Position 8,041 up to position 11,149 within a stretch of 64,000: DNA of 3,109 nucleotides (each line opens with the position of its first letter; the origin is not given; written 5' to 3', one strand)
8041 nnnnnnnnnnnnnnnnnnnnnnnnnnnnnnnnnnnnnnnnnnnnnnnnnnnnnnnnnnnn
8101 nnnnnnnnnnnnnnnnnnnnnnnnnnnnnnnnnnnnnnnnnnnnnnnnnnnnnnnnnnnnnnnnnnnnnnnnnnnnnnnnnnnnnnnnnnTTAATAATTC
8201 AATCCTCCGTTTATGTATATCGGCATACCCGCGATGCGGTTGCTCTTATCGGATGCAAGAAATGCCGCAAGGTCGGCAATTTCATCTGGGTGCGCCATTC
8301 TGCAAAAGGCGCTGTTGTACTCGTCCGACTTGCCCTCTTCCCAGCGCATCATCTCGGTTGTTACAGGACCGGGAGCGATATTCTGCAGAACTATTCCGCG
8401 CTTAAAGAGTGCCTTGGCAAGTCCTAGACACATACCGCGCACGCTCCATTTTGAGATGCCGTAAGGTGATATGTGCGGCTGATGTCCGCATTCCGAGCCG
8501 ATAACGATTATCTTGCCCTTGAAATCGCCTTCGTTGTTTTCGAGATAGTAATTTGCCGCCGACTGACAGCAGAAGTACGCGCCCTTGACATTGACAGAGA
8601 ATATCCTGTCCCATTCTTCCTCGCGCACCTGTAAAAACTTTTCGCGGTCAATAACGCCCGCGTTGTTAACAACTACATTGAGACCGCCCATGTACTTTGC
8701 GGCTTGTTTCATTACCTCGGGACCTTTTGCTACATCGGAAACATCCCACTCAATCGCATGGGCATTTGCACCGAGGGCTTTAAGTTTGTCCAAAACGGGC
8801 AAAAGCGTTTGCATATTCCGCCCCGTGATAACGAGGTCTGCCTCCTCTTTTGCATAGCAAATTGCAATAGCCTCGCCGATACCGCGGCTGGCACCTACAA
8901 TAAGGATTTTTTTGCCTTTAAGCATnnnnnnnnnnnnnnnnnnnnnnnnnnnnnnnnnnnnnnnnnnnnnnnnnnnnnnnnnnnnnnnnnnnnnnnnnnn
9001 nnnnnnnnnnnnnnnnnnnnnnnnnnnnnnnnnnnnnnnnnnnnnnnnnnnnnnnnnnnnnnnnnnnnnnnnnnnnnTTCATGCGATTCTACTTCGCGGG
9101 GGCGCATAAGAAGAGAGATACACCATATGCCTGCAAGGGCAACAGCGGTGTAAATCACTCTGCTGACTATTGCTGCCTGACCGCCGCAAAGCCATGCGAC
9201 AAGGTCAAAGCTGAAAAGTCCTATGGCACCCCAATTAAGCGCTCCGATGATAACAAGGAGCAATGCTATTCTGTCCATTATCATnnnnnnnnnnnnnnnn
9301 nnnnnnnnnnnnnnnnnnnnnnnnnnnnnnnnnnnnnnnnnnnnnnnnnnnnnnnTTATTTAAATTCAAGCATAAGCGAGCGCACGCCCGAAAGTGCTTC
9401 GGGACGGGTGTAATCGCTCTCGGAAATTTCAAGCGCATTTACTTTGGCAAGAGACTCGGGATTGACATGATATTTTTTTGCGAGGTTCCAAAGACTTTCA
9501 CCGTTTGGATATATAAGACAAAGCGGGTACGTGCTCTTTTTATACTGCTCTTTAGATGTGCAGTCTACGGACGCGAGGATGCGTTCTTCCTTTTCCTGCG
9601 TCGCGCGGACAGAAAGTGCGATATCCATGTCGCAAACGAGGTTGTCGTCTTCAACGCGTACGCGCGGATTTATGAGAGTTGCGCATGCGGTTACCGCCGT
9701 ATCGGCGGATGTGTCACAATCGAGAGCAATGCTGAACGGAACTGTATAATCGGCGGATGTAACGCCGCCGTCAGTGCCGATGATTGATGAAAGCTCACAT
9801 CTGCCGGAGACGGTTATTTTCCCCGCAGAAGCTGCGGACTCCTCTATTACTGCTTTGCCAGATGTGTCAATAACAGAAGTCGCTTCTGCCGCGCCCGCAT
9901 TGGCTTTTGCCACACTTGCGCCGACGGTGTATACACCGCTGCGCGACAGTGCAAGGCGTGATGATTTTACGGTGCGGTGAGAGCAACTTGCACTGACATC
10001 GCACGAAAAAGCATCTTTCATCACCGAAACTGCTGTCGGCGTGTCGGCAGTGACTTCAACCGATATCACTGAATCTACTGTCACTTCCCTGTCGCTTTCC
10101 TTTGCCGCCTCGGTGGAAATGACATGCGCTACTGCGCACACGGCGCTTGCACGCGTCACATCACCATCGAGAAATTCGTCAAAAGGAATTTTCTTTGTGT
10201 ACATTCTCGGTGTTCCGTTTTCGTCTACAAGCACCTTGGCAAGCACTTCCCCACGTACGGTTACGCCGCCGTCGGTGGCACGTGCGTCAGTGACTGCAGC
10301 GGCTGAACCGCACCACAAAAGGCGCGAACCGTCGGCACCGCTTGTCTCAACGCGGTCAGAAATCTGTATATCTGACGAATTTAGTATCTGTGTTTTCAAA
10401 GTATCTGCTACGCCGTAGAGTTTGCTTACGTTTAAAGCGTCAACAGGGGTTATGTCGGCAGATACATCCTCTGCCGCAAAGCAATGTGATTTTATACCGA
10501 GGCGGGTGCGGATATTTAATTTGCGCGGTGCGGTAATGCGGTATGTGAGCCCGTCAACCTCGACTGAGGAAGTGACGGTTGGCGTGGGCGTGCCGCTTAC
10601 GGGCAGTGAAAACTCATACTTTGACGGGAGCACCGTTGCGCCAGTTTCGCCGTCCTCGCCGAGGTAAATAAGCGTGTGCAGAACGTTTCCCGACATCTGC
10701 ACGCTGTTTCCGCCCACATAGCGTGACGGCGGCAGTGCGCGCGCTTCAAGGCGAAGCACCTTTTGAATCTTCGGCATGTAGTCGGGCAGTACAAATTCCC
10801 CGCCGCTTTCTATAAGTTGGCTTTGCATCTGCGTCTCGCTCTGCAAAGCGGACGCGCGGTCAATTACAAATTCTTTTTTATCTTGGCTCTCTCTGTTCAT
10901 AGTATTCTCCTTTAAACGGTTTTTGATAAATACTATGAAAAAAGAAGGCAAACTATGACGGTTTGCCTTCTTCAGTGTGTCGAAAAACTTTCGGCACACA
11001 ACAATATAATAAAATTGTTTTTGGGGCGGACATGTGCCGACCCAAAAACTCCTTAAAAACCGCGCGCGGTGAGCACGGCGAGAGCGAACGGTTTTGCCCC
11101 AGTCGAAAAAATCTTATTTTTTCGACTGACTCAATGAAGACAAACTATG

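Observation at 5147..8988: Compact SDR / short glycyl-radical enzyme / activase operon of unknown chemistry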

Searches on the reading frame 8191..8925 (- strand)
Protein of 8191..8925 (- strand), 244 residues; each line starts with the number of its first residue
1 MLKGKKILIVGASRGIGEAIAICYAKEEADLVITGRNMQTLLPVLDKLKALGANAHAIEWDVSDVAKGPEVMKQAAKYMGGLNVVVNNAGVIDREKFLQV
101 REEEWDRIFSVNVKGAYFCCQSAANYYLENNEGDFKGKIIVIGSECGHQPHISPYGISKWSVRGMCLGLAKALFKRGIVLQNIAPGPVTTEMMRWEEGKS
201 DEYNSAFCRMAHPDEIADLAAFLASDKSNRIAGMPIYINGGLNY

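Call 6: search_protein_families(library=ncbifam, proteins=[window:8191-8925:-], max_evalue=0.00001)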
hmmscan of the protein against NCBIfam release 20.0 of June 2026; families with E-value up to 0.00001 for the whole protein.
window:8191-8925:- (244 aa): 210 families (the best 25 are shown)
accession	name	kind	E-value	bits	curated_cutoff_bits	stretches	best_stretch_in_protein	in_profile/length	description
NF005559.1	PRK07231.1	subfamily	2.3e-47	161.6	215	1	2-242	2-247/249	glucose 1-dehydrogenase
TIGR02415.1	23BDH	subfamily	2.2e-45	155.1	304.35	1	7-244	3-253/254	acetoin reductase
NF009466.0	PRK12826.1-2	subfamily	2.2e-44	151.8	222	1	5-242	4-244/248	3-oxoacyl-ACP reductase FabG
NF004198.0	PRK05653.1-3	equivalog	3.4e-44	151.2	296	1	2-242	5-246/248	3-oxoacyl-ACP reductase FabG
TIGR01830.1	3oxo_ACP_reduc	equivalog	8.7e-43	146.7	297.75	1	8-242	2-238/239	3-oxoacyl-[acyl-carrier-protein] reductase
NF009384.0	PRK12743.1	equivalog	4.4e-40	137.5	264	1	5-242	7-247/258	SDR family oxidoreductase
NF006394.0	PRK08643.1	equivalog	1.4e-39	136.1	381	1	6-244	5-256/257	(S)-acetoin forming diacetyl reductase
NF005469.0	PRK07063.1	equivalog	1.7e-39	136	306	1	2-242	5-254/260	SDR family oxidoreductase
TIGR01832.1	kduD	equivalog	7.6e-39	133.7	338.85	1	2-241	3-244/248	2-dehydro-3-deoxy-D-gluconate 5-dehydrogenase KduD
NF004197.0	PRK05653.1-1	equivalog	1.3e-38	133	332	1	2-243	5-247/249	3-oxoacyl-ACP reductase FabG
NF005681.0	PRK07478.1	subfamily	1.3e-38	132.8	267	1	2-242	4-249/254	SDR family oxidoreductase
NF053807.1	RhamDHLra1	equivalog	3e-38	131.9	400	1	1-242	1-247/252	L-rhamnose 1-dehydrogenase Lra1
NF004847.0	PRK06198.1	subfamily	9e-38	130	240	1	2-235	5-248/269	oxidoreductase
NF006493.1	PRK08936.1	subfamily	1e-37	129.8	420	1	2-242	5-250/261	glucose-1-dehydrogenase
NF005075.0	PRK06500.1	equivalog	1.5e-37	129.4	336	1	2-242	4-246/249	SDR family oxidoreductase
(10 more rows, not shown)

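Call 7: search_protein_families(library=pfam, proteins=[window:8191-8925:-], max_evalue=0.001)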
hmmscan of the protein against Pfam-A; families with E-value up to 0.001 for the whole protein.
window:8191-8925:- (244 aa): 3 families
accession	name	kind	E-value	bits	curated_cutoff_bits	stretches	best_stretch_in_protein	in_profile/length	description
PF00106.31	adh_short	-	5.3e-44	150.5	26.6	1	5-194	1-188/195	short chain dehydrogenase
PF13561.12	adh_short_C2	-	1.6e-43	149.4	27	1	11-243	1-236/236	Enoyl-(Acyl carrier protein) reductase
PF08659.16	KR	-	9.8e-12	45.6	22.6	1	7-117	3-117/180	KR domain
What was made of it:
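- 8191..8925 (-): Classical SDR oxidoreductase, 244 aa, predicted to prefer NADP(H). Pfam adh_short at 150 bits (call 7).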

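Call 43: search_solved_structures(query=window:8191-8925:-, max_evalue=1e-25)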
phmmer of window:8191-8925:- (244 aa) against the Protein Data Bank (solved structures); distinct sequences matched with E-value up to 1e-25: 39.
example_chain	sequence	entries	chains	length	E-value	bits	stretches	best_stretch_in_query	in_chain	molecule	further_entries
2uvd_A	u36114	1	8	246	4.6e-36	127.5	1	1-242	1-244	3-OXOACYL-(ACYL-CARRIER-PROTEIN) REDUCTASE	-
3osu_A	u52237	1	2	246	6.4e-34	120.5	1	4-242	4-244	3-oxoacyl-[acyl-carrier-protein] reductase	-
3sj7_A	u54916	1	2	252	9.1e-34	120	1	5-242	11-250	3-oxoacyl-(Acyl-carrier-protein) reductase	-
3wtc_A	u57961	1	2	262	5.6e-33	117.4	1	2-242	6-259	Putative oxidoreductase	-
2hq1_A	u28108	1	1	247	6.6e-32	113.9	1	2-242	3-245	Glucose/ribitol dehydrogenase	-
5thq_G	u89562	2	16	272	6.4e-31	110.6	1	2-242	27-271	3-oxoacyl-ACP reductase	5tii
4j2h_A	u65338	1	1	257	5.4e-30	107.6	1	2-241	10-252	Short chain alcohol dehydrogenase-related dehydrogenase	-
3wye_A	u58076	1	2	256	7.1e-30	107.2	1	5-242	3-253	Diacetyl reductase [(S)-acetoin forming],L-2,3-butanediol dehydrogenase,Diacetyl reductase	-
2c07_A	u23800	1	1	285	6.3e-29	104.1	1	5-243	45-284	3-OXOACYL-(ACYL-CARRIER PROTEIN) REDUCTASE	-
1g6k_A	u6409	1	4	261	1.1e-28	103.3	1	2-242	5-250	GLUCOSE 1-DEHYDROGENASE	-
4z9y_A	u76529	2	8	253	1.2e-28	103.2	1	2-241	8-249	2-deoxy-D-gluconate 3-dehydrogenase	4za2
1geg_A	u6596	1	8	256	1.3e-28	103.1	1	5-242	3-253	ACETOIN REDUCTASE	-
1rwb_A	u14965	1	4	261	1.5e-28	102.9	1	2-242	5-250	Glucose 1-dehydrogenase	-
8w0n_A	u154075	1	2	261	2e-28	102.5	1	2-242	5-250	IRED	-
1gco_A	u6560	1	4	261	2e-28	102.5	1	2-242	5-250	GLUCOSE DEHYDROGENASE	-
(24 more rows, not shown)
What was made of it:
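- The SDR is equidistant from FabG, acetoin reductases and glucose or ribitol dehydrogenases at 94-128 bits (call 43). Among the best NCBIfam and PDB hits for the SDR are acetoin reductase and butanediol dehydrogenases (calls 6, 43).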

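Call 44: find_homologous_proteins(query=window:8191-8925:-, max_evalue=1e-30)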
Query window:8191-8925:- (244 aa): 487 proteins with E <= 1e-30 among 8000 candidates; the best 120 are listed.
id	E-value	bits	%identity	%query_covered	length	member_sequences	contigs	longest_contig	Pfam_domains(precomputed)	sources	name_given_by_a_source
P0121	2.2e-159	546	98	100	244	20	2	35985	PF08659.17,PF13561.13,PF00106.32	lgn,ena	-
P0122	2.1e-132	458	82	100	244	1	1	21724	PF08659.17,PF13561.13,PF00106.32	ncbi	-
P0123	1.4e-128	445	81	100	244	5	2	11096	PF08659.17,PF13561.13,PF00106.32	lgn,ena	-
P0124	5.5e-128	443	81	100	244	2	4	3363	PF08659.17,PF13561.13,PF00106.32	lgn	-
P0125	4.1e-123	427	78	100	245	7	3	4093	PF08659.17,PF13561.13,PF00106.32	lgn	-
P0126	1.7e-122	425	78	100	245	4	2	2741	PF08659.17,PF13561.13,PF00106.32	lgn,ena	-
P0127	3.0e-122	424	73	100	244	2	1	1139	PF08659.17,PF13561.13,PF00106.32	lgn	-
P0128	8.1e-122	423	78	100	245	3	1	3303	PF08659.17,PF13561.13,PF00106.32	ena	-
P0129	1.5e-121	422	78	100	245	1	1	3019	PF08659.17,PF13561.13,PF00106.32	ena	-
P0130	4.1e-121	421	76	100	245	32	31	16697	PF08659.17,PF13561.13,PF00106.32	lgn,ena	-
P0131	8.1e-121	420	77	100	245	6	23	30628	PF08659.17,PF13561.13,PF00106.32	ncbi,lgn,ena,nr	ncbi:MAG: SDR family oxidoreductase [Clostridia bacterium]|nr:SDR family oxidoreductase [Clostridia 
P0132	9.0e-121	420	77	100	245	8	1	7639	PF08659.17,PF13561.13,PF00106.32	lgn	-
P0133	1.6e-120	419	77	100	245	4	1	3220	PF08659.17,PF13561.13,PF00106.32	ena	-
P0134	5.3e-119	414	76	100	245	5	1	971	PF08659.17,PF13561.13,PF00106.32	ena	-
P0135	1.9e-118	412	76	100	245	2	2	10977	PF08659.17,PF13561.13,PF00106.32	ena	-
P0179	1.5e-79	285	52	100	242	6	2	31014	PF08659.17,PF13561.13,PF00106.32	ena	-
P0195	1.4e-47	180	42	98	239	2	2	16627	PF08659.17,PF13561.13,PF00106.32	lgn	-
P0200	2.7e-40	156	40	97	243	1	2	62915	PF13561.13,PF00106.32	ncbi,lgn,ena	-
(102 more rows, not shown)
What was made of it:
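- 8191..8925 (-): It has its own subfamily, P0121 to about P0200 (call 44).
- Checked: Homologues are 242-248 aa (call 44).
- The SDR subfamily drops sharply to generic FabG-like sequences (call 44).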

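Call 78: find_encoding_contigs(protein=P0179, flank=6000, max_places=1)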
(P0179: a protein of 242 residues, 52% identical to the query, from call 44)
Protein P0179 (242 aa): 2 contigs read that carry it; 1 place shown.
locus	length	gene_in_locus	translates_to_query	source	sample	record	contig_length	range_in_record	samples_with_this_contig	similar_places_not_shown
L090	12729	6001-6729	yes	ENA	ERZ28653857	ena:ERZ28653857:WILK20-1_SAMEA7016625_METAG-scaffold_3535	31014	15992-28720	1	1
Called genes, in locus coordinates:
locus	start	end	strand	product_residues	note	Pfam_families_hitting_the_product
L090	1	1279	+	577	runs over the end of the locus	PF02837:Glyco_hydro_2_N, PF22666:Glyco_hydro_2_N2 (faint), PF00703:Glyco_hydro_2, PF02836:Glyco_hydro_2_C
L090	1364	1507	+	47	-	-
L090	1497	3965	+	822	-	-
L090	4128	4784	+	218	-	PF00657:Lipase_GDSL, PF13472:Lipase_GDSL_2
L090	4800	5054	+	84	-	-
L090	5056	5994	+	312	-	PF04616:Glyco_hydro_43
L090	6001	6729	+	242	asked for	PF00106:adh_short, PF08659:KR, PF13561:adh_short_C2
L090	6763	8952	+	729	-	PF02901:PFL-like, PF01228:Gly_radical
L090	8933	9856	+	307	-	PF13353:Fer4_12 (weak), PF00037:Fer4 (faint), PF04055:Radical_SAM, PF13746:Fer4_18 (weak), PF13237:Fer4_10, PF14697:Fer4_21 (weak), PF12838:Fer4_7 (weak), PF13187:Fer4_9 (weak), +3 more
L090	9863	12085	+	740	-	PF02901:PFL-like, PF01228:Gly_radical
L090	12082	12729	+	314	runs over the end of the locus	PF00248:Aldo_ket_red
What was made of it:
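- L090 reads GH2, GDSL esterase, GH43, SDR, GRE, activase, GRE, aldo-keto reductase (call 78).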

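Call 79: find_encoding_contigs(protein=P0195, flank=6000, max_places=1)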
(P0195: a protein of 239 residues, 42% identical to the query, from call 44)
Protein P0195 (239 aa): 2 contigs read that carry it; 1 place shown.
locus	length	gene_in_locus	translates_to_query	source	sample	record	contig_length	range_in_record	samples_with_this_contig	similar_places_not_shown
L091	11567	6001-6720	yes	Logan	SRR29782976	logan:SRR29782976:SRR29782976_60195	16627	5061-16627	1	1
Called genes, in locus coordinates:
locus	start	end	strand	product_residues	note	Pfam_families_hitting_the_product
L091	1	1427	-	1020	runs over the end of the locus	PF07940:Hepar_II_III_C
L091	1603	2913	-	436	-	PF01011:PQQ (faint), PF13360:PQQ_2, PF13570:Beta-prop_ACSF4 (faint), PF13360:PQQ_2 (weak)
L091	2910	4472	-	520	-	PF01943:Polysacc_synt, PF13440:Polysacc_synt_3, PF01554:MatE (weak)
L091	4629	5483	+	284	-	PF01073:3Beta_HSD, PF01370:Epimerase, PF02719:Polysacc_synt_2 (weak), PF04321:RmlD_sub_bind, PF16363:GDP_Man_Dehyd, PF13460:NAD_binding_10, PF07993:NAD_binding_4 (weak)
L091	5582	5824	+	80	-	-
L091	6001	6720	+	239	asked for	PF00106:adh_short, PF08659:KR (weak), PF13561:adh_short_C2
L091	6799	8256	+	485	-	PF00561:Abhydrolase_1, PF12146:Hydrolase_4, PF12697:Abhydrolase_6, PF07719:TPR_2 (faint), PF00515:TPR_1 (faint)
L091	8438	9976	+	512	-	PF00150:Cellulase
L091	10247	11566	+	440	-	?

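Call 80: find_encoding_contigs(protein=P0200, flank=6000, max_places=1)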
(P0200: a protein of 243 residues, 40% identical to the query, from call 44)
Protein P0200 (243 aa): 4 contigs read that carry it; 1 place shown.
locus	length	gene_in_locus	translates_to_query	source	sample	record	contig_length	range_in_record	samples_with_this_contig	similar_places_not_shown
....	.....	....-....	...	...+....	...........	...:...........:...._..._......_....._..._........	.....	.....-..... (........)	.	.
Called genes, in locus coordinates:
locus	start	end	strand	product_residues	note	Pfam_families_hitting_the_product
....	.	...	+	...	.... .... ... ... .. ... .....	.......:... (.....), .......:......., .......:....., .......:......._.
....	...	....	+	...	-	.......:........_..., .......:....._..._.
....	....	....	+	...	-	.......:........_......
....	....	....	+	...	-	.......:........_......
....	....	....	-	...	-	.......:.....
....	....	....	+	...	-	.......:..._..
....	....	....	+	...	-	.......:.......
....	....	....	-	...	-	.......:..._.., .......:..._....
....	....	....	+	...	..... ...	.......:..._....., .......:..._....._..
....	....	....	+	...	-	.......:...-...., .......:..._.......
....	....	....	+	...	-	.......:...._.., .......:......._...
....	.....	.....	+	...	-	-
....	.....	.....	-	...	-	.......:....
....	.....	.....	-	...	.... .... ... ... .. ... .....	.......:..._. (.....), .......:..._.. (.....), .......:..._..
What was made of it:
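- In a reverse test, 2 of 3 SDR-subfamily members at 40-52% identity sit directly upstream of a 707- or 729-aa GRE plus activase (calls 78, 80).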

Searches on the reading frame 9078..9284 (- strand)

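Call 82: search_protein_families(library=pfam, proteins=[window:9078-9284:-], max_evalue=0.00001)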
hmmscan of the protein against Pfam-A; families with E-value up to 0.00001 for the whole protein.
seq(69 aa): 1 family
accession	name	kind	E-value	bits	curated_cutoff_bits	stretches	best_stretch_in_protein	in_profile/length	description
PF04070.17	DUF378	-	9.1e-26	89.9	25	1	2-59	2-59/60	Domain of unknown function (DUF378)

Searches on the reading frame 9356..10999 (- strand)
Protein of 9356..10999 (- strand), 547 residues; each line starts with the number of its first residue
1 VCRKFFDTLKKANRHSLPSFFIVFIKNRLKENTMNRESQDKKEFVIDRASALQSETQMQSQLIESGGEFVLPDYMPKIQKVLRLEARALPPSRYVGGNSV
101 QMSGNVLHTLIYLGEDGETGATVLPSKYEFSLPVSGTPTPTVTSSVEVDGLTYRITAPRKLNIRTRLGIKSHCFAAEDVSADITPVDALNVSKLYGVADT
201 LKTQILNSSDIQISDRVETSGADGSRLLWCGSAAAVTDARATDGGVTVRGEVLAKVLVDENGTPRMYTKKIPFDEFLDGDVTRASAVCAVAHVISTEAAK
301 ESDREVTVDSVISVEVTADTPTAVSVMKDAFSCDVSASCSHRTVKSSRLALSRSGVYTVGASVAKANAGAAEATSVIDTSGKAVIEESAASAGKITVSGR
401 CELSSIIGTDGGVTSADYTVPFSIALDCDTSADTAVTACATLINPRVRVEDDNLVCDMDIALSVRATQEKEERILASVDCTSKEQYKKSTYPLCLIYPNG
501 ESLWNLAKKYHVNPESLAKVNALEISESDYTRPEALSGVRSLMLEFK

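Call 7: search_protein_families(library=pfam, proteins=[window:9356-10999:-], max_evalue=0.001)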
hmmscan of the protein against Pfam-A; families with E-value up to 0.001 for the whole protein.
window:9356-10999:- (547 aa): 2 families
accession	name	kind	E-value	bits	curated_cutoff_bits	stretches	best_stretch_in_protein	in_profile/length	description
PF12673.12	SipL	-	9.1e-15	55.1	23.6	2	375-436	4-64/78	SipL, SPOCS domain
PF01476.26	LysM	-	0.00041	20.7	20.9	0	500-526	6-30/43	LysM domain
